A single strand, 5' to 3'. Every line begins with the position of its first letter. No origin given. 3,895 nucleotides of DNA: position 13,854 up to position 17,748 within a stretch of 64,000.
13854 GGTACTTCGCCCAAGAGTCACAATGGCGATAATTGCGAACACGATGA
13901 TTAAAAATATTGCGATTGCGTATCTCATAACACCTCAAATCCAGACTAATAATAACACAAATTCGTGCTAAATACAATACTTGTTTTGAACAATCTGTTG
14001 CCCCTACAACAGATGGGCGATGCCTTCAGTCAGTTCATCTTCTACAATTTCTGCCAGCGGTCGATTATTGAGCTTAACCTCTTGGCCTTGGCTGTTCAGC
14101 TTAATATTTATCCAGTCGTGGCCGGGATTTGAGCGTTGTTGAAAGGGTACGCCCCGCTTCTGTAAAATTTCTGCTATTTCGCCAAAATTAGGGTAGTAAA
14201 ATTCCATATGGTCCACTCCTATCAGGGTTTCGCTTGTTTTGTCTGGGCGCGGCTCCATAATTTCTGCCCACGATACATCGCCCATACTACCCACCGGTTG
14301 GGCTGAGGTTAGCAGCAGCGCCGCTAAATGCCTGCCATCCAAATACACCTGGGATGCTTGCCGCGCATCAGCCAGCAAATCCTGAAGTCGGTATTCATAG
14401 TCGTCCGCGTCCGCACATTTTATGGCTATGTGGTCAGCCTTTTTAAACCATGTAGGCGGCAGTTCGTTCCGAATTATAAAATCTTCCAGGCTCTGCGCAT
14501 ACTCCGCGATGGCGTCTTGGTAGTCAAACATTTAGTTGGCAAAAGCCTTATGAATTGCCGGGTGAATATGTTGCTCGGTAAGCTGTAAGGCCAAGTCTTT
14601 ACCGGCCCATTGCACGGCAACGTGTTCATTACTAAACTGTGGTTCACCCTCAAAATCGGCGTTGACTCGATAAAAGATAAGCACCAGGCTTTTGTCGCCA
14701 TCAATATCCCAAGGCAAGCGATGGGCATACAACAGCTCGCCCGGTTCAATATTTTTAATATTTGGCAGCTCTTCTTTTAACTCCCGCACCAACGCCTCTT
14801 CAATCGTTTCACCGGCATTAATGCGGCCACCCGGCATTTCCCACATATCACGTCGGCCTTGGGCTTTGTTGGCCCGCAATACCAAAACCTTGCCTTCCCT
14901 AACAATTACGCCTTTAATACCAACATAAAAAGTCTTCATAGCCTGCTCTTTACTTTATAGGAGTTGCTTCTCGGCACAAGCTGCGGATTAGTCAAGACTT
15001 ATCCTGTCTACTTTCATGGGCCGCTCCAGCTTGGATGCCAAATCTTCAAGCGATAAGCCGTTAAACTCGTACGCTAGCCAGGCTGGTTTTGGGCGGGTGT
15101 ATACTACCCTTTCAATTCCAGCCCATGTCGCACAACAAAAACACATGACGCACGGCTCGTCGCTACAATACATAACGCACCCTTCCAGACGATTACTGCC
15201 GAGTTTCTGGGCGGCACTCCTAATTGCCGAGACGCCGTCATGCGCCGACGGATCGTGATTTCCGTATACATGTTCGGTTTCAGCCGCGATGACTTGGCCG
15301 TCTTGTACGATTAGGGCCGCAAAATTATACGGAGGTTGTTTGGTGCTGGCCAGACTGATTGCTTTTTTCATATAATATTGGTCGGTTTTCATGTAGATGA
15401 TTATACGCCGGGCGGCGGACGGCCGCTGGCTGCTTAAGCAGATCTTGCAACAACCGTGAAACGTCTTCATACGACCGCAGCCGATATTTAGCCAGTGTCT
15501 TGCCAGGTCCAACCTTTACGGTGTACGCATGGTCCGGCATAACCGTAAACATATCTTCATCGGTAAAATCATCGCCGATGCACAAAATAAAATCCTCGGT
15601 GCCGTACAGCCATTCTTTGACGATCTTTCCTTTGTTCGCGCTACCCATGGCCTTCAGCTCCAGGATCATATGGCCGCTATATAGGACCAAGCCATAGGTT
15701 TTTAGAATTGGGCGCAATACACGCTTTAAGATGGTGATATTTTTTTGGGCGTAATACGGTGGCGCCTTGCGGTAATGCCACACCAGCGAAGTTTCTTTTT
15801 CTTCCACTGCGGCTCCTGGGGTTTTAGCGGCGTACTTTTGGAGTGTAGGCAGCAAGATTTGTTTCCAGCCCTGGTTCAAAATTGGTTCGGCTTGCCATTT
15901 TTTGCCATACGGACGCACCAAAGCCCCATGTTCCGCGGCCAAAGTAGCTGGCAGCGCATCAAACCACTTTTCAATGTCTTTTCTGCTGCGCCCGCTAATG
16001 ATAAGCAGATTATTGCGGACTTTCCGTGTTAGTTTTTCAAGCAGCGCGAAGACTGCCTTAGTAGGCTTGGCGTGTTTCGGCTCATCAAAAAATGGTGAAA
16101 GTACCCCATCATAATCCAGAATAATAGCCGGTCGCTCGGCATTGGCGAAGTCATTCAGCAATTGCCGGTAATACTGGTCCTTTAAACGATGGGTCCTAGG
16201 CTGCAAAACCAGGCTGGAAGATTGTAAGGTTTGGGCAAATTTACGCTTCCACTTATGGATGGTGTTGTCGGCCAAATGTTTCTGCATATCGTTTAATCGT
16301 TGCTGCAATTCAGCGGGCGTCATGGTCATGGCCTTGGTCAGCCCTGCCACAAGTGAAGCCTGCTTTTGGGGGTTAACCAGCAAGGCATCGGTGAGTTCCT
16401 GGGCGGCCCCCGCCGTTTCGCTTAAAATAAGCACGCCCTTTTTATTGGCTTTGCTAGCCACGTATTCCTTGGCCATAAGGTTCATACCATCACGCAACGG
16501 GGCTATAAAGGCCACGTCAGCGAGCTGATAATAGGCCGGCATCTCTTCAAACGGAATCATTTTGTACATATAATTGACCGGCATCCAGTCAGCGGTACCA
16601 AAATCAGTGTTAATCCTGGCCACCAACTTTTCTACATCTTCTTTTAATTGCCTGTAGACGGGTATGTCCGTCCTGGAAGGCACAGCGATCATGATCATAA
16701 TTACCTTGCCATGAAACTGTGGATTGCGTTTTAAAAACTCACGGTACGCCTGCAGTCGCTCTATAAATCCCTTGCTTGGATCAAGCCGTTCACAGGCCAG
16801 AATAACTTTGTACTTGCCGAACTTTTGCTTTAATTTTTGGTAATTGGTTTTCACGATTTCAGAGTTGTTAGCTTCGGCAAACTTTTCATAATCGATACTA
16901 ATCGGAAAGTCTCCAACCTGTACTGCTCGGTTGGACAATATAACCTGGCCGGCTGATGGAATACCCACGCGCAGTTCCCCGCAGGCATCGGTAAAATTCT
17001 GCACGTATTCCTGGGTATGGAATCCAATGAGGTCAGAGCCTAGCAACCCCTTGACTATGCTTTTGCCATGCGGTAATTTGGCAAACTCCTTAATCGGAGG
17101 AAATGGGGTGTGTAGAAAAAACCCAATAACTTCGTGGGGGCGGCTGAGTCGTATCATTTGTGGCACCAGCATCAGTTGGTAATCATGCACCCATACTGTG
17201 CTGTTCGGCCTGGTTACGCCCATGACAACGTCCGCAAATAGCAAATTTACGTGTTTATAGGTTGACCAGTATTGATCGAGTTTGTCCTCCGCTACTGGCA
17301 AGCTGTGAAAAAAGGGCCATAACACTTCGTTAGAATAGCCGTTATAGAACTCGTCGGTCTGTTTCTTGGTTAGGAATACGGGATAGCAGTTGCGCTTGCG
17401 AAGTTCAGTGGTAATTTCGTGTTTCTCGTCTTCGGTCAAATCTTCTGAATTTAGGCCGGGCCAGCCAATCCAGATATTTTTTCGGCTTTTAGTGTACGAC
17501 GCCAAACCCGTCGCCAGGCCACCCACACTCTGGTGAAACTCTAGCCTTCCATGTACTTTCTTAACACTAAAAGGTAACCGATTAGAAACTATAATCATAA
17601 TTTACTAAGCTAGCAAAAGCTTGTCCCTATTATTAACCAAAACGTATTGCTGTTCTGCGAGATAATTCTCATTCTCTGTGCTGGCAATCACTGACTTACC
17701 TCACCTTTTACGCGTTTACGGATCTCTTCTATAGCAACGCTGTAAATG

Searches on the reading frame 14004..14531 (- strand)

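Call 17: search_protein_families(library=pfam, proteins=[window:14004-14531:-], max_evalue=0.001)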
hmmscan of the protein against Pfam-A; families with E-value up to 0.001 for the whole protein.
window:14004-14531:- (175 aa): 1 family
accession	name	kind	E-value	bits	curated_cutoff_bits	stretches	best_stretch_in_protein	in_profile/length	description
PF06185.18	YecM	-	4.7e-08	33.4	25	1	7-160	8-158/180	YecM protein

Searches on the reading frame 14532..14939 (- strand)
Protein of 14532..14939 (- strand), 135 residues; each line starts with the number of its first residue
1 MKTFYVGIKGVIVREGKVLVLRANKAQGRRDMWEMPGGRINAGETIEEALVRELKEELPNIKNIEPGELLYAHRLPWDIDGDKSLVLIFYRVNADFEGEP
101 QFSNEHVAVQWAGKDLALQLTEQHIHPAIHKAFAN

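Call 17: search_protein_families(library=pfam, proteins=[window:14532-14939:-], max_evalue=0.001)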
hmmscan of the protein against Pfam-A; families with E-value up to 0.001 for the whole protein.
window:14532-14939:- (135 aa): 2 families
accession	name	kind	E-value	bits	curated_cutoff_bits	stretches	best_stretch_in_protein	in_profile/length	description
PF00293.34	NUDIX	-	2.7e-17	63.5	21.1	1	11-121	8-122/134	NUDIX domain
PF14815.12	NUDIX_4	-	7.1e-05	23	35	1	11-68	4-60/113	NUDIX domain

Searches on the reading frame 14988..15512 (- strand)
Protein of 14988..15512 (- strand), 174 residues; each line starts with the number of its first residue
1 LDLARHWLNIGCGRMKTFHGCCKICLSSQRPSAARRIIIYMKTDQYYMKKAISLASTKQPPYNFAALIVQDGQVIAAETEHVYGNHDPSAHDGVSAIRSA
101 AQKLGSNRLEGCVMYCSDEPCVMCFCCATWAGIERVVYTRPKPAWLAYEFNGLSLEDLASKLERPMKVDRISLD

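Call 18: search_protein_families(library=pfam, proteins=[window:14988-15512:-], max_evalue=0.001)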
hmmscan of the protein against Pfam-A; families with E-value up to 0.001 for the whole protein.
window:14988-15512:- (174 aa): 2 families
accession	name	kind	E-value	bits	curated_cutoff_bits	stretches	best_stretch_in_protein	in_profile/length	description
PF00383.29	dCMP_cyt_deam_1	-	8.9e-19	67.7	25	1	41-138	1-100/102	Cytidine and deoxycytidylate deaminase zinc-binding region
PF14437.12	MafB19-deam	-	1.9e-15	57.5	27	1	45-140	4-101/142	MafB19-like deaminase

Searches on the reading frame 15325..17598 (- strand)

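Call 18: search_protein_families(library=pfam, proteins=[window:15325-17598:-], max_evalue=0.001)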
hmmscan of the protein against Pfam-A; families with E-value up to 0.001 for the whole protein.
window:15325-17598:- (757 aa): 2 families
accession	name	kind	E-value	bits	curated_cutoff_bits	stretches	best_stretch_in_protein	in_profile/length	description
PF00982.27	Glyco_transf_20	-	6e-140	467.5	32.5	1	2-459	4-472/473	Glycosyltransferase family 20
PF02358.22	Trehalose_PPase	-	8e-46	156.5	27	1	493-692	1-211/235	Trehalose-phosphatase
